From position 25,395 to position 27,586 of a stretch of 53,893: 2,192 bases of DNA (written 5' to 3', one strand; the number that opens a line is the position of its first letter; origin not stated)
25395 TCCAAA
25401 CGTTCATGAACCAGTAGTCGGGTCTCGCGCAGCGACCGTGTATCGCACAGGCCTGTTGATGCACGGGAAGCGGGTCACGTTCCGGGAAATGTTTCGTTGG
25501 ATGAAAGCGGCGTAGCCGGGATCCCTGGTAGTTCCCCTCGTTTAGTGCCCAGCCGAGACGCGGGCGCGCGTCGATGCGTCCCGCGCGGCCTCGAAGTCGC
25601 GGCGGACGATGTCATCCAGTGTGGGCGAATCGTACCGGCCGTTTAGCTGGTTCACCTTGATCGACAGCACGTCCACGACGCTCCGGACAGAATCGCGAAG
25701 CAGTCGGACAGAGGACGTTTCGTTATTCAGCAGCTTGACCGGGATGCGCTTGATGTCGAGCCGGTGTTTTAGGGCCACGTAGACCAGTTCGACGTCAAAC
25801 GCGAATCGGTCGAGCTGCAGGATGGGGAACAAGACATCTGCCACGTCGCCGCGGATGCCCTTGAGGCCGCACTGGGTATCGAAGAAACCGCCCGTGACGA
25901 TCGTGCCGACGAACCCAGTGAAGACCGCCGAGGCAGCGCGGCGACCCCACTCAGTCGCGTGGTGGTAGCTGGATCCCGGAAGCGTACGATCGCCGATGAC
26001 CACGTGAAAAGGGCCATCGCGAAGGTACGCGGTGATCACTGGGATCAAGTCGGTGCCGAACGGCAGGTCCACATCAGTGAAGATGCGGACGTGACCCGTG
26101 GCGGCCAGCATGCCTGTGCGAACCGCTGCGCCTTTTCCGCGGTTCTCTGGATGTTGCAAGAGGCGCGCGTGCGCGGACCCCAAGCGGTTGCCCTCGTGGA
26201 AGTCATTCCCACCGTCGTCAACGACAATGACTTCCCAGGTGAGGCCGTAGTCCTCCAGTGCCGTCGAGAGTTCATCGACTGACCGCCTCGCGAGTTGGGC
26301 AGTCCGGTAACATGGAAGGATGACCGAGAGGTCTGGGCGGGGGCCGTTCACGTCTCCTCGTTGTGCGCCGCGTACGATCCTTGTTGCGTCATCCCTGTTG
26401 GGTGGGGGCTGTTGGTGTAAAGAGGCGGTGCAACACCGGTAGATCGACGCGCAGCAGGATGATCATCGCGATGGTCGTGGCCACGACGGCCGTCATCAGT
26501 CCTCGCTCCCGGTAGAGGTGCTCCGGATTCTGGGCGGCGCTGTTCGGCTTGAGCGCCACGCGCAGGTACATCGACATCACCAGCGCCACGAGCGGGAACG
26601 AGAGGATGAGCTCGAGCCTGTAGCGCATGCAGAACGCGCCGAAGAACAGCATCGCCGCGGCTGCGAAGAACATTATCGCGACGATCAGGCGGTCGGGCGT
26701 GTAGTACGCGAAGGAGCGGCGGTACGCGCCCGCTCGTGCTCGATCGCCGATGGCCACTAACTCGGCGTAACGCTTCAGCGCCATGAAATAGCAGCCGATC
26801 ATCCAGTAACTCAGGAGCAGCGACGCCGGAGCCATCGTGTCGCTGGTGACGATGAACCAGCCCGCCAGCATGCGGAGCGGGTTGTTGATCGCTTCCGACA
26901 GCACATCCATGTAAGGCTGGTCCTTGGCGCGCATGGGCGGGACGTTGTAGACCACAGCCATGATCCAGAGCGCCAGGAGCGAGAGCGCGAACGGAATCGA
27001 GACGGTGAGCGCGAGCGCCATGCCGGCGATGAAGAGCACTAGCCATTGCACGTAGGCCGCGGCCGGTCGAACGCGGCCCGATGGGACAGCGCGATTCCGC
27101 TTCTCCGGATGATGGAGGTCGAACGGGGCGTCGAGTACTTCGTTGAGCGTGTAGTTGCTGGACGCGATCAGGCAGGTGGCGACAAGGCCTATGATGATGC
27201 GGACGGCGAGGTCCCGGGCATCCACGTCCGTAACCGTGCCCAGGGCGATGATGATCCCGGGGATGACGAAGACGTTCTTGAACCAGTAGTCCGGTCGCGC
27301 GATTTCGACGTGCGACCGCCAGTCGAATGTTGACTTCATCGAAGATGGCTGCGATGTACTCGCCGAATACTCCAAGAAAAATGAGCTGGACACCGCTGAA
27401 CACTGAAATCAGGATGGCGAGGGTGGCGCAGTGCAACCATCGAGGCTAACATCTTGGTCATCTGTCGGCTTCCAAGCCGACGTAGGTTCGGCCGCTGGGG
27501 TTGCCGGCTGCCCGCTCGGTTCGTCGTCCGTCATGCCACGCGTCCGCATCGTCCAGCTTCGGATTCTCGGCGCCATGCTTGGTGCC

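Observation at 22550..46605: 24-kb lipid-carrier-dependent extracytoplasmic glycosylation supercluster with no Wzx/Wzy/ABC exporter or initiating transferase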

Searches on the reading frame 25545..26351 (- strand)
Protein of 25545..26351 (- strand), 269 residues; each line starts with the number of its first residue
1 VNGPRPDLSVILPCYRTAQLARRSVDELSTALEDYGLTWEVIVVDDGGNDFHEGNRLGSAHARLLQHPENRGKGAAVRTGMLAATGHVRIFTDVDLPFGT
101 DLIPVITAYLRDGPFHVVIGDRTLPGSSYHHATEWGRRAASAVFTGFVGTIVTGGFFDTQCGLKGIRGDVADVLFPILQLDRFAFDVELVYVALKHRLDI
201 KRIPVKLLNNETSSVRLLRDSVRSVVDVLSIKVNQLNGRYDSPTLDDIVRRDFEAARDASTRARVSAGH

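Call 4: search_protein_families(library=pfam, proteins=[window:25545-26351:-], max_evalue=0.01)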
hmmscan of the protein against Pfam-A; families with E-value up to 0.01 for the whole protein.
window:25545-26351:- (269 aa): 1 family
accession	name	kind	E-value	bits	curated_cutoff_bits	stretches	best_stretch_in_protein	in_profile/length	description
PF00535.33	Glycos_transf_2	-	4.9e-16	59.6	23.3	1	9-127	1-120/168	Glycosyl transferase family 2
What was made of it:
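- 25542..26351 (-): GT2 with no C-terminal TM anchor detected, PpgS/Dol-P-hexose-synthase-like. Part of the conserved core. Glycos_transf_2, E 5e-16 (call 4).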

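Call 37: search_protein_families(library=ncbifam, proteins=[window:25545-26351:-], max_evalue=0.001)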
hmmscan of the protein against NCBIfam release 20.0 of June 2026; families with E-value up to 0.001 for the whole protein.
window:25545-26351:- (269 aa): 11 families
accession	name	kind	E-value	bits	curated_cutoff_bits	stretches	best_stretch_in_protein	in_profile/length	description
NF058614.1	PPMAGASynPpgS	equivalog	7.1e-12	45.2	370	1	7-214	1-203/226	polyprenyl-phospho-N-acetylgalactosaminyl synthase PpgS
NF041875.1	EPS_EpsD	equivalog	9.2e-09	35.1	370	1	8-121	1-115/325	exopolysaccharide biosynthesis glycosyltransferase EpsD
NF041391.1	DPhHxTase_Halo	equivalog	1.8e-08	33.6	375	1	40-172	26-151/213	dolichyl-phosphate hexose transferase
TIGR03965.1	mycofact_glyco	equivalog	2.9e-08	33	280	1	6-98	74-167/467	mycofactocin biosynthesis glycosyltransferase MftF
NF010496.0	PRK13915.1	equivalog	6.3e-07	28.8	262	1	8-105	33-137/307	glucosyl-3-phosphoglycerate synthase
NF047588.1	GlcsyltransPgfSStrep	equivalog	6.8e-07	28.8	500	1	8-130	3-129/308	glycosyltransferase PgfS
TIGR03937.1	PgaC_IcaA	equivalog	1e-05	24.7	422.3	1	6-95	45-135/407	poly-beta-1,6-N-acetyl-D-glucosamine synthase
TIGR04283.1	glyco_like_mftF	equivalog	5e-05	23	182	1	8-110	1-97/221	TIGR04283 family arsenosugar biosynthesis glycosyltransferase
NF007986.1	PRK10714.1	equivalog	6.1e-05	22.2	529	1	8-174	8-172/316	undecaprenyl-phosphate 4-deoxy-4-formamido-L-arabinose transferase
NF007482.0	PRK10073.1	equivalog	7.4e-05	21.9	423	1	5-95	5-95/334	glycosyltransferase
TIGR04182.1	glyco_TIGR04182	equivalog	0.00028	20.4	325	1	10-212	4-195/293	S-layer glycoprotein N-glycosyltransferase AglJ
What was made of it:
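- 25542..26351 (-): PpgS E 7e-12 over the full length (call 37).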

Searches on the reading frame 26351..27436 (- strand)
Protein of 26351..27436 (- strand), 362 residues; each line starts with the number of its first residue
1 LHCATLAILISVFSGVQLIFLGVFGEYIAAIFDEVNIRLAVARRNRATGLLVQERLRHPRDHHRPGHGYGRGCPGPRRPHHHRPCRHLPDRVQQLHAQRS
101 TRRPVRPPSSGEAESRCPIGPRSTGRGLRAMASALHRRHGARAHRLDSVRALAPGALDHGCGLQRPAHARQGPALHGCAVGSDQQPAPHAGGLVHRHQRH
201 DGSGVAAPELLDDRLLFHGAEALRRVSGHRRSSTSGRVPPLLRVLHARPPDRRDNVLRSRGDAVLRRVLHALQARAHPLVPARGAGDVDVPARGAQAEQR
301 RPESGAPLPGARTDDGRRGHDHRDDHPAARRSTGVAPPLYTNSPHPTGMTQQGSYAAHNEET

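Call 4: search_protein_families(library=pfam, proteins=[window:26351-27436:-], max_evalue=0.01)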
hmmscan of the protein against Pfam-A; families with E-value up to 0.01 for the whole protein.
window:26351-27436:- (362 aa): 0 families

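Call 7: search_protein_families(library=pfam, proteins=[window:26392-27393:-], max_evalue=0.01)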
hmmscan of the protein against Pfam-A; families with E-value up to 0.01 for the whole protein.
window:26392-27393:- (334 aa): 1 family
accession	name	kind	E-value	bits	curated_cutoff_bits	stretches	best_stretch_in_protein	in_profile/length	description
PF01040.23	UbiA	-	6.3e-25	88.3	34.2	1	43-287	5-239/250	UbiA prenyltransferase family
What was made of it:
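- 26389..27393 (-): UbiA-family enzyme closest to polyprenyl-phosphate phosphoribosyltransferases (DPPRS/PPPRS). Part of the conserved core. UbiA, E 6e-25 (call 7).
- Checked: UbiA at 26389-27393 (call 7).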

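Call 12: search_protein_families(library=ncbifam, proteins=[window:26392-27393:-], max_evalue=0.1)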
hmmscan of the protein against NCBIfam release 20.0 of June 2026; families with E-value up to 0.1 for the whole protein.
window:26392-27393:- (334 aa): 26 families (the best 25 are shown)
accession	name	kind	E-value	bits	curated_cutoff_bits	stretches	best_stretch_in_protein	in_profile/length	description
NF006088.0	PRK08238.1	equivalog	3.8e-25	88.5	351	1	20-247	187-403/482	UbiA family prenyltransferase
NF008978.0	PRK12324.1-4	equivalog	8.7e-22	77.5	207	1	27-311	34-316/322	decaprenyl-phosphate phosphoribosyltransferase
NF008977.0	PRK12324.1-2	equivalog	1.7e-21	76.9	234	1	31-314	8-287/297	decaprenyl-phosphate phosphoribosyltransferase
NF008976.0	PRK12324.1-1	equivalog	3.1e-21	76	474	1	29-257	22-243/306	decaprenyl-phosphate phosphoribosyltransferase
NF005742.0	PRK07566.1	equivalog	6.5e-10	38.6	313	1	19-190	22-191/315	chlorophyll synthase ChlG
TIGR01476.1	chlor_syn_BchG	subfamily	2.8e-09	36.8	212.3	1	26-240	1-211/283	(bacterio)chlorophyll synthase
NF009516.0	PRK12875.1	equivalog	6e-09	35.4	205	1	26-274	18-257/292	prenyltransferase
NF009523.0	PRK12884.1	equivalog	9.4e-09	34.9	269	1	28-311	7-274/279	prenyltransferase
TIGR01473.1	cyoE_ctaB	equivalog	7e-08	32.6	210.3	1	41-276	16-241/281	heme o synthase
NF035940.1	prenyl_rel_EboC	equivalog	9.6e-07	28.5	250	1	44-184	19-154/292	UbiA-like protein EboC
NF003348.0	PRK04375.1-1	equivalog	1e-06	28.4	285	1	25-215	3-191/292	heme o synthase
NF003349.0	PRK04375.1-2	equivalog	1.7e-06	27.5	246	1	62-193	57-187/318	heme o synthase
NF010119.0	PRK13595.1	equivalog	2.7e-06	27.1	248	1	26-313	13-282/292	prenyltransferase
NF009522.0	PRK12883.1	equivalog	6.7e-06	25.8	353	1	25-162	3-130/279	geranylgeranylglycerol-phosphate geranylgeranyltransferase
NF009058.0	PRK12392.1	subfamily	8.2e-06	25.1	494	1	25-158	14-152/333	bacteriochlorophyll c synthase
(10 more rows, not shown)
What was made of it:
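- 26389..27393 (-): NCBIfam PRK08238 and DPPRS models at E 1e-21 to 1e-25, against 1e-10 for the next subfamily (call 12).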

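Call 63: search_solved_structures(query=window:26392-27393:-, max_evalue=1, show_alignments=1)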
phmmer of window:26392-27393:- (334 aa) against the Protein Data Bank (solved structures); distinct sequences matched with E-value up to 1: 5.
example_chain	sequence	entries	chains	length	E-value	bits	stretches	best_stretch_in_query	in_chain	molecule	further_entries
8j8j_D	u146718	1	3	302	2.9e-13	53.1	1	29-257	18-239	Decaprenyl-phosphate phosphoribosyltransferase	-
8j8k_A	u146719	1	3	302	2.8e-06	30.2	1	29-257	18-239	Decaprenyl-phosphate phosphoribosyltransferase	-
4tq3_A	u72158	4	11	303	1.4e-05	27.9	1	30-276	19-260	Prenyltransferase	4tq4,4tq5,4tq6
9sau_C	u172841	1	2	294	0.0026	20.4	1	25-163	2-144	Chlorophyll a synthase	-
9sas_C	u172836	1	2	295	0.0028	20.4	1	25-163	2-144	Chlorophyll a synthase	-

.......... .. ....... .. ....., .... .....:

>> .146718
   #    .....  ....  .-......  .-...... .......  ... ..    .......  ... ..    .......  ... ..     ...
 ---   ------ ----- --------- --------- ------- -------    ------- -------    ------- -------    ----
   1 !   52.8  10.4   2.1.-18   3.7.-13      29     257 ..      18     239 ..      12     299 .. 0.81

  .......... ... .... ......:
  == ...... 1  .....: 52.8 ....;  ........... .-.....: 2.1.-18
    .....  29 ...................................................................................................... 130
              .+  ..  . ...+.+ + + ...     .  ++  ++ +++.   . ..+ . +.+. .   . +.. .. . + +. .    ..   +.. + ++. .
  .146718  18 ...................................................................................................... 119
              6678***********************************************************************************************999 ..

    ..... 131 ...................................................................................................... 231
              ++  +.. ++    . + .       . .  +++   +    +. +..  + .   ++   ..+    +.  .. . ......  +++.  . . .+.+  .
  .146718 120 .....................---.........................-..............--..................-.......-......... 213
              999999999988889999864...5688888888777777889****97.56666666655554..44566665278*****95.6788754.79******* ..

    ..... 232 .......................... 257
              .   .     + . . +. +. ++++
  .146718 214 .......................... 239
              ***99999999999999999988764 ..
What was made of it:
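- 26389..27393 (-): Best PDB hit is Rv3806c (8j8j), E 2.9e-13 (call 63).
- On PPPRS/DPPRS pentofuranose donor pathway: Closest subfamily and closest structure are DPPRS (calls 12, 63), but all matches are below cut-offs and the motif reads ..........
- Closest known: PPPRS-dependent pentofuranose systems. Different: The UbiA motif is NExxDxxxD (call 63).
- Closest known: Mycobacterial PIM/LM/LAM and arabinogalactan assembly. Same: The best PDB hit for the UbiA is Rv3806c (call 63).
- Its best PDB hit is Rv3806c (call 63). All its subfamily matches lie below curated cut-offs, and its motif is NExxDxxxD rather than NDxxDxxxD (calls 12, 63).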
